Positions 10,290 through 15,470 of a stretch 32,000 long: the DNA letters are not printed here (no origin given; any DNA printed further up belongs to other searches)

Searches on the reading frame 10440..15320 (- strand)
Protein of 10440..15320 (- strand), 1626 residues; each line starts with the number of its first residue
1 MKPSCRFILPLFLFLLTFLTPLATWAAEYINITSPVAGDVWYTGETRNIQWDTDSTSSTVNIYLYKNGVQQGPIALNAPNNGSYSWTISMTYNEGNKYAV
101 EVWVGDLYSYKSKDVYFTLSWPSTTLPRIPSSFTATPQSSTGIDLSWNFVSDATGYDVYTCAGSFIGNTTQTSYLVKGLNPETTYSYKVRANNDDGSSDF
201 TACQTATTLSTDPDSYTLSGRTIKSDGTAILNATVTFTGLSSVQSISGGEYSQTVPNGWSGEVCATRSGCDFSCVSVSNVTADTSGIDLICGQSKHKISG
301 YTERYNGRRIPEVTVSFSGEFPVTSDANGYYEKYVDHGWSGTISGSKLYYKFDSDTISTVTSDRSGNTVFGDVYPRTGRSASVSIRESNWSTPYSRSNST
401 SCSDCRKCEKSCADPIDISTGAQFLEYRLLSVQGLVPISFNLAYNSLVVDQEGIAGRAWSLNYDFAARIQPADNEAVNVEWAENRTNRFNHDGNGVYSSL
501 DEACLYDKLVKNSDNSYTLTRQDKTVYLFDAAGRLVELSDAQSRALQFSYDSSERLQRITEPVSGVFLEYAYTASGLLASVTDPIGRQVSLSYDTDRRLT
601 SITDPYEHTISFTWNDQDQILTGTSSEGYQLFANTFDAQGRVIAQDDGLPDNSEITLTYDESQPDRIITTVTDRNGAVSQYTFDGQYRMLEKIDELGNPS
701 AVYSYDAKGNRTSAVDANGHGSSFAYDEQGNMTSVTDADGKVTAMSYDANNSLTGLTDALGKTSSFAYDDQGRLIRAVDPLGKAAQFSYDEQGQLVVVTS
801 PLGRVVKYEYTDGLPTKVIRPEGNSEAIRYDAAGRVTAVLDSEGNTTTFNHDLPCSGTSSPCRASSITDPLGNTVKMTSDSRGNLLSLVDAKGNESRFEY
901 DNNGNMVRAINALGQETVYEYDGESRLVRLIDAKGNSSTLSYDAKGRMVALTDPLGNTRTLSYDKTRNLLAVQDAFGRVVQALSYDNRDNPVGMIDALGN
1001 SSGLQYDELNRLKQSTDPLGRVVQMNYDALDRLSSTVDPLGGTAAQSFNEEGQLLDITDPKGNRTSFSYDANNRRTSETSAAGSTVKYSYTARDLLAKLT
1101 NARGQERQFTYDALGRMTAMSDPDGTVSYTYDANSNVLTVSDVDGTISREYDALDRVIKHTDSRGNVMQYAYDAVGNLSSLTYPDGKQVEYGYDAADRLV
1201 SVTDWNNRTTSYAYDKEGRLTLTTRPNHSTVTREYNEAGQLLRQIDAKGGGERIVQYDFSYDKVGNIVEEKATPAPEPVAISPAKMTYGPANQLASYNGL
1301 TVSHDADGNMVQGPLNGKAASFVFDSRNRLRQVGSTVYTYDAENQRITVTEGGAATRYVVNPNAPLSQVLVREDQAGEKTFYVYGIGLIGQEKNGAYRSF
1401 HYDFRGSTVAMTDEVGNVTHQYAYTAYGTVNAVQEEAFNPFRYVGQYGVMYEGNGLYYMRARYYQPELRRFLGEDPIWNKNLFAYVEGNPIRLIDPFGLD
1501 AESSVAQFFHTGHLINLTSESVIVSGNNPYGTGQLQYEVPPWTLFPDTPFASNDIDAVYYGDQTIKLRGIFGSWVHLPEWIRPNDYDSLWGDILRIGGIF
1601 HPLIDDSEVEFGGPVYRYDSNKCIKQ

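Call 15: search_protein_families(library=pfam, proteins=[window:10443-15320:-], max_evalue=0.01)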
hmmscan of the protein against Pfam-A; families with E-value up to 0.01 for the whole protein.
window:10443-15320:- (1626 aa): 7 families
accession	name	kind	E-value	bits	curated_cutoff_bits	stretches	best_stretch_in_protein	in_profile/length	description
PF05593.20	RHS_repeat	-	1.2e-139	453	22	18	1172-1209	1-38/38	RHS Repeat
PF20148.4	DUF6531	-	4.9e-11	43.2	24.1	1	414-489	2-74/74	Domain of unknown function (DUF6531)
PF00041.27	fn3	-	9.1e-10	39.1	25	1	130-200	3-77/84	Fibronectin type III domain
PF10342.15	Kre9_KNH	-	5.4e-07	30.7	24.6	1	34-104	1-77/94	Kre9/KNH-like N-terminal Ig-like domain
PF23389.1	Beta-prop_WDR19_1st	-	0.00045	19.8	27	0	879-958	25-105/325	WDR19 first beta-propeller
PF25174.1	Beta-prop_THOC3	-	0.0034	16.9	305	0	709-775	79-144/272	THOC3 beta-propeller domain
PF25059.1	FN3_DSCAM-DSCAML_C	-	0.0043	17.8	39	0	169-202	42-75/89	DSCAM/DSCAML C-terminal Fn3-like domain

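Call 16: find_encoding_contigs(protein=window:10440-15320:-, flank=3000, max_places=6)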
Protein window:10440-15320:- (1626 aa): 1 contig read that carries it; 1 place shown.
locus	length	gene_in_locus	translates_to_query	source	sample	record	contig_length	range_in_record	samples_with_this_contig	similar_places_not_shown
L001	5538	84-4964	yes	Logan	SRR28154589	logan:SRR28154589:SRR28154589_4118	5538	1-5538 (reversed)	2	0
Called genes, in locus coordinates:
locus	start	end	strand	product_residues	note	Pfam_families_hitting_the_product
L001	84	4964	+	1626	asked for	PF00041:fn3, PF20148:DUF6531, PF25023:TEN_YD-shell, PF05593:RHS_repeat, PF25023:TEN_YD-shell, PF05593:RHS_repeat, PF25023:TEN_YD-shell, PF25023:TEN_YD-shell, +6 more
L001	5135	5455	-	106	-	-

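Call 17: search_protein_families(library=ncbifam, proteins=[window:10443-15320:-], max_evalue=0.01)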
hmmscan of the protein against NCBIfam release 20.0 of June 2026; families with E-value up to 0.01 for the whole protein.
window:10443-15320:- (1626 aa): 3 families
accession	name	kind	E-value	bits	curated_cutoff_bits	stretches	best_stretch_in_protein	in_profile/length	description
TIGR01643.1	YD_repeat_2x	repeat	3.8e-111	359.6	15.8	15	768-809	1-42/42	YD repeat-containing protein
NF041261.1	RHS_core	equivalog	1.3e-78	265.1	2000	4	768-1035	433-695/1261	RHS element core protein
TIGR03696.1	Rhs_assc_core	domain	2.2e-18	66.5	32.5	1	1424-1499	1-76/76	RHS repeat-associated core domain-containing protein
